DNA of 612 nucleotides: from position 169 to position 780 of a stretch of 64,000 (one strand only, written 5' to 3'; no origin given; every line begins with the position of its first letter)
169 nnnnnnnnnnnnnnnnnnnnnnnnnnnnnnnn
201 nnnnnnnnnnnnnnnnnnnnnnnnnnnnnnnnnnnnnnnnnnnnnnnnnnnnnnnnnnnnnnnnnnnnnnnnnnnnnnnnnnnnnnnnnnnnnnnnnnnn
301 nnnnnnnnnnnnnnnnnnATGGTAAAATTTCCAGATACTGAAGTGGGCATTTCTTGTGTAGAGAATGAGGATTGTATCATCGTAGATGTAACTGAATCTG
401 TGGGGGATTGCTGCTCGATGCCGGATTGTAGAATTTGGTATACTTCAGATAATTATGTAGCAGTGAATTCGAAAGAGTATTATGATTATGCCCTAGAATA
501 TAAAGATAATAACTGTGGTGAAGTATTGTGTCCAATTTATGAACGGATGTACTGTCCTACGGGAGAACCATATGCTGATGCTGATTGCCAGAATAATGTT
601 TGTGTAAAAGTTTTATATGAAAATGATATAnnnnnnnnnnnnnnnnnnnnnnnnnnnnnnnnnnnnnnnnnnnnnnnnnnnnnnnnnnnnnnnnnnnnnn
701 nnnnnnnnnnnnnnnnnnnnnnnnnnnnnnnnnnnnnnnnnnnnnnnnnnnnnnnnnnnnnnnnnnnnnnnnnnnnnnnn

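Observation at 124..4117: Tandem array of paralogous membrane-anchored 10-Cys domain surface proteins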

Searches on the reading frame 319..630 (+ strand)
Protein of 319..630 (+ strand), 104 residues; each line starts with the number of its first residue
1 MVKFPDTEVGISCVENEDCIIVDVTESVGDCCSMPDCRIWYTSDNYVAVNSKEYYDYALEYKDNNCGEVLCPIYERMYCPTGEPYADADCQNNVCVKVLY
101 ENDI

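Call 21: search_protein_representatives(alignment_id=A2)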
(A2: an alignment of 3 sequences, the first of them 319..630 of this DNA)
Query: 3 sequences, 103 profile positions. Proteins with E-value up to 0.001 (for the whole library): 66; up to 1e-10: 17; up to 1e-30: 3. The best 66 are listed.
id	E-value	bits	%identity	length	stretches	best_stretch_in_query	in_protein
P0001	7.0e-48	177.3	-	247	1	1-102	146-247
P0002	5.1e-46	171.3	-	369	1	1-102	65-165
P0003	9.3e-42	157.6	-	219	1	2-100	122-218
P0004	6.2e-19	84.3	-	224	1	2-101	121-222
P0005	5.5e-18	81.3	-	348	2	2-99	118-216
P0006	1.9e-14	69.9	-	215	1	2-99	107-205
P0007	4.7e-14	68.7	-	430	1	5-99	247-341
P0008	4.7e-14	68.6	-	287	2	6-100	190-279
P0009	1.3e-13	67.3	-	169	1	2-100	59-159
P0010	3.7e-13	65.8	-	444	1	2-99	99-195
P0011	2.5e-12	63.1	-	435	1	4-100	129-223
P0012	1.0e-11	61.1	-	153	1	5-99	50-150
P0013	2.3e-11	60.0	-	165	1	8-99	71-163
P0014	2.6e-11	59.8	-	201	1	2-100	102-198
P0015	5.5e-11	58.8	-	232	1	2-99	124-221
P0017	7.5e-11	58.4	-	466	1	2-99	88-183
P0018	1.2e-10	57.8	-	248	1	4-99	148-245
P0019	1.2e-10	57.7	-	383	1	4-100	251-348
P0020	1.2e-10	57.7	-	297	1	2-100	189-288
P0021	1.6e-10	57.3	-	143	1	2-100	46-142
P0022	1.7e-10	57.2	-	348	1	6-99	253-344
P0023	3.6e-10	56.2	-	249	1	10-99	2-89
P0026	7.6e-10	55.1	-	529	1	2-100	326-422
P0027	1.6e-09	54.1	-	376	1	2-99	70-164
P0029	2.4e-09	53.5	-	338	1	2-99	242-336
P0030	3.4e-09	53.0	-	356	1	3-100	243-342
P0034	2.2e-08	50.5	-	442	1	2-100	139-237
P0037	8.4e-08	48.6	-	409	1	2-100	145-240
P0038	2.4e-07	47.1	-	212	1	7-99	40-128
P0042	6.4e-06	42.5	-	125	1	11-99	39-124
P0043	6.4e-06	42.5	-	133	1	5-100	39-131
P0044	7.2e-06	42.3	-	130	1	4-99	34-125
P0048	1.1e-05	41.8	-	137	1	8-96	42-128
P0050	2.9e-05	40.4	-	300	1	2-98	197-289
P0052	4.5e-05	39.8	-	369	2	7-83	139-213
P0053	4.6e-05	39.8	-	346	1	8-100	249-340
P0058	1.1e-04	38.6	-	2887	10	5-87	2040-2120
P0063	4.7e-04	36.5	-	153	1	3-83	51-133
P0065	8.7e-04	35.7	-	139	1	4-98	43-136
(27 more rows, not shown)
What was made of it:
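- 124..1236 (+): O1: anchored mosaic protein (signal anchor, 10-Cys domain, PsbP_2-like domain, C-terminal 8-Cys knot). NCBI start is at 127 (P0002, call 21).
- Family size: 66 hits at E <= 1e-3 among 1.84e9 representative proteins (call 21).
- Tried and rejected: The exhaustive profile search (call 21) was the one that worked.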

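Call 41: find_encoding_contigs(protein=P0004, flank=6000, max_places=3)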
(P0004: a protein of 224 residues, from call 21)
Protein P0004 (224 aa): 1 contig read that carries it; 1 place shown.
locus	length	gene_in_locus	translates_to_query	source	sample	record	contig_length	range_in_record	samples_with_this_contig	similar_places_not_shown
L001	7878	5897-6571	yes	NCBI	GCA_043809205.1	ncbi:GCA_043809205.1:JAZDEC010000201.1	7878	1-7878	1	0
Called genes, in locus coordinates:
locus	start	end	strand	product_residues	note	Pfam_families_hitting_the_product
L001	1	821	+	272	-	?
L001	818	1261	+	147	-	-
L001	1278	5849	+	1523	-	-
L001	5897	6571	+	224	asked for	-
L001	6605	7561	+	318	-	PF01544:CorA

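Call 42: list_cluster_members(proteins=[P0004, P0005, P0006, P0007, P0008, P0009, P0010, P0011, P0015, P0018])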
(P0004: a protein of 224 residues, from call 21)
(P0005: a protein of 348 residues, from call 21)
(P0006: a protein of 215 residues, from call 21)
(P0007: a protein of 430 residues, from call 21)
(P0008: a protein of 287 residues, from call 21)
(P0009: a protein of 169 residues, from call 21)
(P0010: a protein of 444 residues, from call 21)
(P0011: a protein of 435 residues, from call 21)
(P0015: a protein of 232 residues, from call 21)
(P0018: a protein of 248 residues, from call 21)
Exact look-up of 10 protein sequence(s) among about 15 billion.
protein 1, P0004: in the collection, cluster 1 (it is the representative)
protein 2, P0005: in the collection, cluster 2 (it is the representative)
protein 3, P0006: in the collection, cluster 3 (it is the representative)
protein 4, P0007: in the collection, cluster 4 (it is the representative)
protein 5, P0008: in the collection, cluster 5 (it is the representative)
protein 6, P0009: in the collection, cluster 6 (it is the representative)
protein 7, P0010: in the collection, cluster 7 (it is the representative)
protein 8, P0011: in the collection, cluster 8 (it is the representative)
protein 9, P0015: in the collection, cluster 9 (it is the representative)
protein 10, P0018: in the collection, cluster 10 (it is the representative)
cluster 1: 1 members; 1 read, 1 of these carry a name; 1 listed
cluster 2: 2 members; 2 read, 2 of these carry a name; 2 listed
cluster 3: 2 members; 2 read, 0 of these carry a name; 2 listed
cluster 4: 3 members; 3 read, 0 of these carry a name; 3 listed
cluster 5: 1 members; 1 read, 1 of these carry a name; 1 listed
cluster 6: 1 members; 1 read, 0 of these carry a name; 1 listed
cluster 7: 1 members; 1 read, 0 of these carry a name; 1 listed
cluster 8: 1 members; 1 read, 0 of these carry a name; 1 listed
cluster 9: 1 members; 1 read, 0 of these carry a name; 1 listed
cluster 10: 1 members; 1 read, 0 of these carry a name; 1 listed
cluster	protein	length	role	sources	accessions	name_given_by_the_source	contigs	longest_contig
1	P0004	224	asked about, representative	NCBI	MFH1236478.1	MAG: hypothetical protein V1685_06115 [Parcubacteria group bacterium]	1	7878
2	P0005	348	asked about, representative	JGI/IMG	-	uncharacterized protein YbdZ (MbtH family)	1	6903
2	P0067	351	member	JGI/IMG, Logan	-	uncharacterized protein YbdZ (MbtH family)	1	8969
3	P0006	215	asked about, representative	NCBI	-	-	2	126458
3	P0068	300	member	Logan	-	-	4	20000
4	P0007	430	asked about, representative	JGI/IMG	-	-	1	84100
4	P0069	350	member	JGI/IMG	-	-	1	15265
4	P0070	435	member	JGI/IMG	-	-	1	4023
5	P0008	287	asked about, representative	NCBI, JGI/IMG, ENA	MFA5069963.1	MAG: hypothetical protein WC528_01660 [Patescibacteria group bacterium]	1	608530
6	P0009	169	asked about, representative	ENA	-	-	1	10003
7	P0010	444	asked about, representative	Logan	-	-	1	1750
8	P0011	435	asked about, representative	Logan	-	-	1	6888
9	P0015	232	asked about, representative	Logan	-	-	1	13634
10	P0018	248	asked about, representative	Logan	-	-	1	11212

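Call 43: find_encoding_contigs(protein=P0018, flank=8000, max_places=2)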
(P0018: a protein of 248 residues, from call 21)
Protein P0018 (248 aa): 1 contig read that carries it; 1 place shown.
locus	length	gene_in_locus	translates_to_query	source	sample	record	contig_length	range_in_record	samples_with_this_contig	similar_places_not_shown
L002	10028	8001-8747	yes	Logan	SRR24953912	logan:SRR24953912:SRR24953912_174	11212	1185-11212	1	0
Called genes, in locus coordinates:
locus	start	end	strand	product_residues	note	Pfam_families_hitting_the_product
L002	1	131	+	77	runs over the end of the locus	-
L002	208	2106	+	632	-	PF13205:Big_5, PF13529:Peptidase_C39_2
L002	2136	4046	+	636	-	-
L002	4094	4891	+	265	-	PF13529:Peptidase_C39_2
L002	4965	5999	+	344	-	PF03706:LPG_synthase_TM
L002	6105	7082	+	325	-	PF00005:ABC_tran, PF13304:AAA_21 (faint), PF13732:DrrA1-3_C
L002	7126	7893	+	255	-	PF01061:ABC2_membrane, PF12679:ABC2_membrane_2, PF12698:ABC2_membrane_3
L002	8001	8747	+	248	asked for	-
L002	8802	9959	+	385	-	-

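Call 44: find_encoding_contigs(protein=P0007, flank=8000, max_places=2)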
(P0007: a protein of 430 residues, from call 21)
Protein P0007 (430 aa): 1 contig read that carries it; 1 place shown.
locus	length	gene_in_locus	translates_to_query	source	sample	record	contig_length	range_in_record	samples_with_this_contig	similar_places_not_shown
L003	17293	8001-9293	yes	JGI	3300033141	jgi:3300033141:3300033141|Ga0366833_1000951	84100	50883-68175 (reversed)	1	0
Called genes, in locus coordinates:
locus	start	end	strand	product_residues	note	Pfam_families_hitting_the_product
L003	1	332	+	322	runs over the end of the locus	PF00005:ABC_tran, PF02463:SMC_N (faint), PF13175:AAA_15 (weak), PF13304:AAA_21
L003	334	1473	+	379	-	PF12679:ABC2_membrane_2, PF12698:ABC2_membrane_3, PF01061:ABC2_membrane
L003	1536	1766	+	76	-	-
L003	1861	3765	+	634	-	PF13205:Big_5, PF17964:Big_10 (weak), PF13205:Big_5, PF13529:Peptidase_C39_2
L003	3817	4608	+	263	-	PF13529:Peptidase_C39_2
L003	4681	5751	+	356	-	PF03706:LPG_synthase_TM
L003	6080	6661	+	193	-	-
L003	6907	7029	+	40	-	-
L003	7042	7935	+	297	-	PF18933:PsbP_2 (weak)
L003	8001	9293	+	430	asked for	-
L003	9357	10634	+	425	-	-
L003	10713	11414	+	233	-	PF01628:HrcA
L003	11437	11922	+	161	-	PF01025:GrpE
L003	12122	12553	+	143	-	PF00011:HSP20, PF17886:ArsA_HSP20 (weak)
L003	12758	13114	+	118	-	-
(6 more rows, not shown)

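Call 45: find_encoding_contigs(protein=P0027, flank=8000, max_places=2)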
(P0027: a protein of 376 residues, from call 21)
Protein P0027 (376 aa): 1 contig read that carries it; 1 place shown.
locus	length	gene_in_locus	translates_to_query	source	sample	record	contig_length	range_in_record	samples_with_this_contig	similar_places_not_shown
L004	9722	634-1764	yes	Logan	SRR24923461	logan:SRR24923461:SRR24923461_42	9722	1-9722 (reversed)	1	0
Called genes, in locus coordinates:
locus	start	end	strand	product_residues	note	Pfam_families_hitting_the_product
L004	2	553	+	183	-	?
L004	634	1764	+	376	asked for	-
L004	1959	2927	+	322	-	-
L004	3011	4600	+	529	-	PF00014:Kunitz_BPTI (faint)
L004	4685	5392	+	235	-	PF01628:HrcA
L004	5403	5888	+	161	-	PF01025:GrpE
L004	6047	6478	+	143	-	PF17886:ArsA_HSP20 (faint), PF00011:HSP20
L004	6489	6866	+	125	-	-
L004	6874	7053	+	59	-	-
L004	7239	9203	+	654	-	-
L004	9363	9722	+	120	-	?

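Call 49: list_cluster_members(proteins=[P0012, P0021, P0038, P0042, P0043, P0044, P0048, P0058, P0063, P0065])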
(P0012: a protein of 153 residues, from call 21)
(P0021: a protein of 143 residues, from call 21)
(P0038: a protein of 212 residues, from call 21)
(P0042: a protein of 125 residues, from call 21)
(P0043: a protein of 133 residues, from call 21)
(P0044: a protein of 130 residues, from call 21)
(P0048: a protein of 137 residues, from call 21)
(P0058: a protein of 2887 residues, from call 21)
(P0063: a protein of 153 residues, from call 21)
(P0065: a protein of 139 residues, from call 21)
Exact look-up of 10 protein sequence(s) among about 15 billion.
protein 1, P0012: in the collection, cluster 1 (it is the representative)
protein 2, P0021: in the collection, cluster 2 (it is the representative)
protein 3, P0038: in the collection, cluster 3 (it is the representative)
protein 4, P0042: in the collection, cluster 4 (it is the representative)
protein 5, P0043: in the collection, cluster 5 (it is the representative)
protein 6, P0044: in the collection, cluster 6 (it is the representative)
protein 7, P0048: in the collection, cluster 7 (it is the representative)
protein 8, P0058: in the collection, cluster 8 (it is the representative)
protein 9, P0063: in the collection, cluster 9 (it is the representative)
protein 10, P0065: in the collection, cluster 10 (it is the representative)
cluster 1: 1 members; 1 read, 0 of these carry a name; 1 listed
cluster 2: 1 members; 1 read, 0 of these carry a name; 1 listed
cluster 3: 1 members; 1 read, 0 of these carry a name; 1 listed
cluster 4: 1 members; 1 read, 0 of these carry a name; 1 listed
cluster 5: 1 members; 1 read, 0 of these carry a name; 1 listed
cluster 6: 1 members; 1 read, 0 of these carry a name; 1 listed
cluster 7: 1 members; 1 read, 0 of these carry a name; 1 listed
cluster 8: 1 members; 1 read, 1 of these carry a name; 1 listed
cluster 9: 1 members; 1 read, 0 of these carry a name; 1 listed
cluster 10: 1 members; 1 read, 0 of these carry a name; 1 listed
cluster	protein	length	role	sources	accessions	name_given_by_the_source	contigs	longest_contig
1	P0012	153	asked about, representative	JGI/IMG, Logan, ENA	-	-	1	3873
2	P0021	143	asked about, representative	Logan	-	-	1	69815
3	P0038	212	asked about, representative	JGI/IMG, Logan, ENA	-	-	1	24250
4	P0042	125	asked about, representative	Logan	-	-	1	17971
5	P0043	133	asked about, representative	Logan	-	-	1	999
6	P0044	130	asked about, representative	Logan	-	-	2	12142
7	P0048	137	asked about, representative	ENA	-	-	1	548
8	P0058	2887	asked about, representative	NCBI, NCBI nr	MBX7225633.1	MAG: PKD domain-containing protein [Chitinophagales bacterium] | PKD domain-containing protein [Chitinophagales bacterium]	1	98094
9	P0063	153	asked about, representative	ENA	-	-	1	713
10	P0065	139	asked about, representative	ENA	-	-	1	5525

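Call 50: find_encoding_contigs(protein=P0021, flank=6000, max_places=1)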
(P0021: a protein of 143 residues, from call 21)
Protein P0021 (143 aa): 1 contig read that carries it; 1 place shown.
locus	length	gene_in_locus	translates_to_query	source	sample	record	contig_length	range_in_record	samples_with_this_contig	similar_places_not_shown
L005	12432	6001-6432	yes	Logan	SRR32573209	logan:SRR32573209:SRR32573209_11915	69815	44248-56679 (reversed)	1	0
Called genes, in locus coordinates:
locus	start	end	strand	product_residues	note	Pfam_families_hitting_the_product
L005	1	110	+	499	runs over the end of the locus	-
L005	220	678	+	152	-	-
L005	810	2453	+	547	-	-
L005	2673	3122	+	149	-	PF11716:MDMPI_N (weak)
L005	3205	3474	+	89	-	PF01541:GIY-YIG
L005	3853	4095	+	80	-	-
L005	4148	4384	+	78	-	-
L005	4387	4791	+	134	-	PF00293:NUDIX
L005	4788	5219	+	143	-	PF08818:DUF1801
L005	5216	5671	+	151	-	PF01243:PNPOx_N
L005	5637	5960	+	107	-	PF08922:DUF1905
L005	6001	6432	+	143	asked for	-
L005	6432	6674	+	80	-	PF01541:GIY-YIG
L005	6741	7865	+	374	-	-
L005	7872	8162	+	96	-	-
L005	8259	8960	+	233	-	-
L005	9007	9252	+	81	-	PF14242:DUF4342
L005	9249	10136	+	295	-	-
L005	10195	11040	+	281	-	PF08713:DNA_alkylation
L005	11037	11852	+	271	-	PF01040:UbiA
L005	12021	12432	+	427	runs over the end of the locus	PF05496:RuvB_N, PF00158:Sigma54_activat (faint), PF13173:AAA_14 (weak), PF00004:AAA, PF07728:AAA_5 (faint), PF16193:AAA_assoc_2, PF12002:MgsA_C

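Call 51: find_encoding_contigs(protein=P0044, flank=6000, max_places=1)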
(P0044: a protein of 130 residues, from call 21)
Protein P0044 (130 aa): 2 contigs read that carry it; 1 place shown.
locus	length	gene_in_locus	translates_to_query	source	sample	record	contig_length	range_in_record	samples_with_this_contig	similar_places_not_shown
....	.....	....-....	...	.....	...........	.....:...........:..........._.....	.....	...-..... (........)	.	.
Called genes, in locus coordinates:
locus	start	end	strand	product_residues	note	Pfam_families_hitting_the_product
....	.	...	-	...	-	?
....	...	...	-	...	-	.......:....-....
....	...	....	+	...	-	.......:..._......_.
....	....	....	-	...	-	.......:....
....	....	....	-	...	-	-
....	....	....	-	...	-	-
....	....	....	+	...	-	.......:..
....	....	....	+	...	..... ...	-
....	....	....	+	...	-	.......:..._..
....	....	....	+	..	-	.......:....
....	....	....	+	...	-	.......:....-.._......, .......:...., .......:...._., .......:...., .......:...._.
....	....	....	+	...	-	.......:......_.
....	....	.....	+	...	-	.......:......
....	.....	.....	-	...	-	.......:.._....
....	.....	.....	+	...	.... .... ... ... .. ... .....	-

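Call 52: find_encoding_contigs(protein=P0038, flank=6000, max_places=1)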
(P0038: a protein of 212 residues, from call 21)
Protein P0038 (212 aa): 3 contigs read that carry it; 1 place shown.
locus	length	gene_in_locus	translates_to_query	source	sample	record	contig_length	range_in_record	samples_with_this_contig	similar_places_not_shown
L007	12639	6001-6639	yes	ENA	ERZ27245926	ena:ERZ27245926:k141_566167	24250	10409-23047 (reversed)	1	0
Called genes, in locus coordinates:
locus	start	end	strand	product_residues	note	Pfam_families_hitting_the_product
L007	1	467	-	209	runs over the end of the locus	-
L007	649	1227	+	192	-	PF01936:NYN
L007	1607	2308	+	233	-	-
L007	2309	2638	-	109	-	-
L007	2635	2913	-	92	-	-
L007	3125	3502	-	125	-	-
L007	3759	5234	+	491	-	PF00171:Aldedh, PF05893:LuxC (weak)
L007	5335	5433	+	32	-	-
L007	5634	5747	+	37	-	-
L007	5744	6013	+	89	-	-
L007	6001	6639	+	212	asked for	-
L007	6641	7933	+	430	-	PF00202:Aminotran_3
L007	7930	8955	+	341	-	PF04389:Peptidase_M28 (faint), PF05343:Peptidase_M42, PF01546:Peptidase_M20 (weak)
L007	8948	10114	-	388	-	PF00155:Aminotran_1_2, PF01041:DegT_DnrJ_EryC1 (weak)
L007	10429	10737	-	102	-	-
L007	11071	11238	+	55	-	-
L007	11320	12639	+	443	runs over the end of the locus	PF00753:Lactamase_B, PF12706:Lactamase_B_2, PF22505:RNase_J_b_CASP, PF07521:RMMBL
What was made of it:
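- No conserved neighbour outside the Kerfeldbacteria-like loci points to a pathway (calls 41, 50-52).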

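Call 53: search_protein_families(library=pfam, proteins=[P0005, P0007, P0010, P0011, P0017, P0019, P0022, P0026, P0030, P0034], max_evalue=0.01)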
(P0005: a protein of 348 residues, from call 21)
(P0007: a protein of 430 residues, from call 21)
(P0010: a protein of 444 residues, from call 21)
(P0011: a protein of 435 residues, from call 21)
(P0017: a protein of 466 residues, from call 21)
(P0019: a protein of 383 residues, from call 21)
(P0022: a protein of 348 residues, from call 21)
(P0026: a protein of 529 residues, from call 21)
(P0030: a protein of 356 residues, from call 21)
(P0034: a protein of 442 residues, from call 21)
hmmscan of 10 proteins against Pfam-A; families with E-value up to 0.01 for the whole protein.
P0005 (348 aa): 0 families

P0007 (430 aa): 0 families

P0010 (444 aa): 0 families

P0011 (435 aa): 1 family
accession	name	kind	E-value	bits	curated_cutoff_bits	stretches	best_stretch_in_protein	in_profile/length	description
PF18933.6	PsbP_2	-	2.1e-06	28.3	27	1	223-364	33-175/184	PsbP-like protein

P0017 (466 aa): 1 family
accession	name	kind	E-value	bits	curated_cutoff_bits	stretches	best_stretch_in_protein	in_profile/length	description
PF12849.12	PBP_like_2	-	1.2e-23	84.7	27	1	248-452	45-266/267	PBP superfamily domain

P0019 (383 aa): 0 families

P0022 (348 aa): 0 families

P0026 (529 aa): 1 family
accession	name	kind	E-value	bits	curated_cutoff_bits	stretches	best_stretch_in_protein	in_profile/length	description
PF00014.29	Kunitz_BPTI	-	1e-06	29.2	21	1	142-178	16-52/53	Kunitz/Bovine pancreatic trypsin inhibitor domain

P0030 (356 aa): 0 families

P0034 (442 aa): 0 families
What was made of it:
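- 625..1077 (+): O1 PsbP_2-like middle domain, aa 168-318. That region of P0011 hits Pfam PsbP_2 at 28.3 bits, above the 27-bit cutoff (call 53).
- On Kunitz_BPTI (PF00014): It is present only in the relative P0026 (call 53).
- Closest known: Kunitz/BPTI domain. Same: It occurs in the same mosaic proteins of syntenic loci (P0026, calls 45 and 53).
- P0026, from a syntenic locus, combines the domain with a Kunitz_BPTI module at 29.2 bits, above the 21-bit cutoff (calls 45, 53).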

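Call 54: search_protein_families(library=pfam, proteins=[P0037, P0029, P0052, P0053, P0020, P0050, P0023, P0027, P0006, P0058], max_evalue=0.01)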
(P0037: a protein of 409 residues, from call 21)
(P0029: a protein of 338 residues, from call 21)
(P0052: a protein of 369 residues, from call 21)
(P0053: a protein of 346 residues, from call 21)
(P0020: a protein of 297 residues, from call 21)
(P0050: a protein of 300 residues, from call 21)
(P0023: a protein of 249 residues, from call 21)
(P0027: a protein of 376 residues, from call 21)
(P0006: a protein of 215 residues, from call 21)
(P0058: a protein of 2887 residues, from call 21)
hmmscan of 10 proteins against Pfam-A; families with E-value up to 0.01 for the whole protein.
P0037 (409 aa): 1 family
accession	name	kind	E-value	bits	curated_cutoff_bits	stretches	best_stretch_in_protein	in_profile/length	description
PF05375.19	Pacifastin_I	-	0.0011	19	27.9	1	75-106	6-37/40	Pacifastin inhibitor (LCMII)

P0029 (338 aa): 1 family
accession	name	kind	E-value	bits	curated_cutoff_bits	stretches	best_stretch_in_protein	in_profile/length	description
PF19168.5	DUF5850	-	0.0016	19.3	25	1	62-152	2-97/171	Family of unknown function (DUF5850)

P0052 (369 aa): 1 family
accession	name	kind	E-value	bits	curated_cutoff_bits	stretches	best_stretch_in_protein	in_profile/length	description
PF14343.11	PrcB_C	-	2.8e-13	50.3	24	1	294-348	2-54/56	PrcB C-terminal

P0053 (346 aa): 0 families

P0020 (297 aa): 0 families

P0050 (300 aa): 0 families

P0023 (249 aa): 1 family
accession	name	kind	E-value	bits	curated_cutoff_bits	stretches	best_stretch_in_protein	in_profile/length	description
PF18933.6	PsbP_2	-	9.9e-05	22.9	27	1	96-126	38-69/184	PsbP-like protein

P0027 (376 aa): 1 family
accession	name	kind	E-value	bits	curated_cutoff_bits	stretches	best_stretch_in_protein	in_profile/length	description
PF19910.5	DUF6383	-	0.00054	20.5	23.7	1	250-279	18-47/74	Domain of unknown function (DUF6383)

P0006 (215 aa): 0 families

P0058 (2887 aa): 11 families
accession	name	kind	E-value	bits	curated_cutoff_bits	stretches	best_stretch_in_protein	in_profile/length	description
PF00801.26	PKD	-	3.3e-42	142.8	23.5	3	2569-2626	13-75/80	PKD domain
PF18911.6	PKD_4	-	4e-41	139.4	27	3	2573-2631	20-82/85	PKD domain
PF13927.12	Ig_3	-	2.1e-40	137.5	30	1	1505-1567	3-64/78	Immunoglobulin domain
PF19081.6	Ig_7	-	5.5e-32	110.4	27.3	4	441-511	7-84/84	Ig-like domain CHU_C associated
PF16820.11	PKD_3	-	7.5e-32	109.4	26.3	0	2336-2369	30-63/68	PKD-like domain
PF06832.18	BiPBP_C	-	4.7e-20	71.7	26.8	0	710-750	33-72/90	Penicillin-Binding Protein C-terminus Family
PF23810.1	DUF7182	-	9.1e-18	64.4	27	0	509-537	29-57/62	Family of unknown function (DUF7182)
PF13585.12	CHU_C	-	1.5e-14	54.3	27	1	2802-2869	3-72/86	CHU_C Type IX secretion signal domain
PF13895.12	Ig_2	-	2.1e-13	50.8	27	1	1332-1390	8-66/79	Immunoglobulin domain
PF24063.1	DUF7363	-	1.2e-10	42.4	28.3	0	1571-1637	23-88/107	Domain of unknown function (DUF7363)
PF07679.22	I-set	-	1.2e-06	28.9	23.7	0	885-926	12-52/90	Immunoglobulin I-set domain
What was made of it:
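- One of them, P0058, is a false positive (call 54).
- Tried and rejected: This 2887-aa PKD/Ig protein from Chitinophagales is a Cys-rich false positive and was excluded (call 54).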
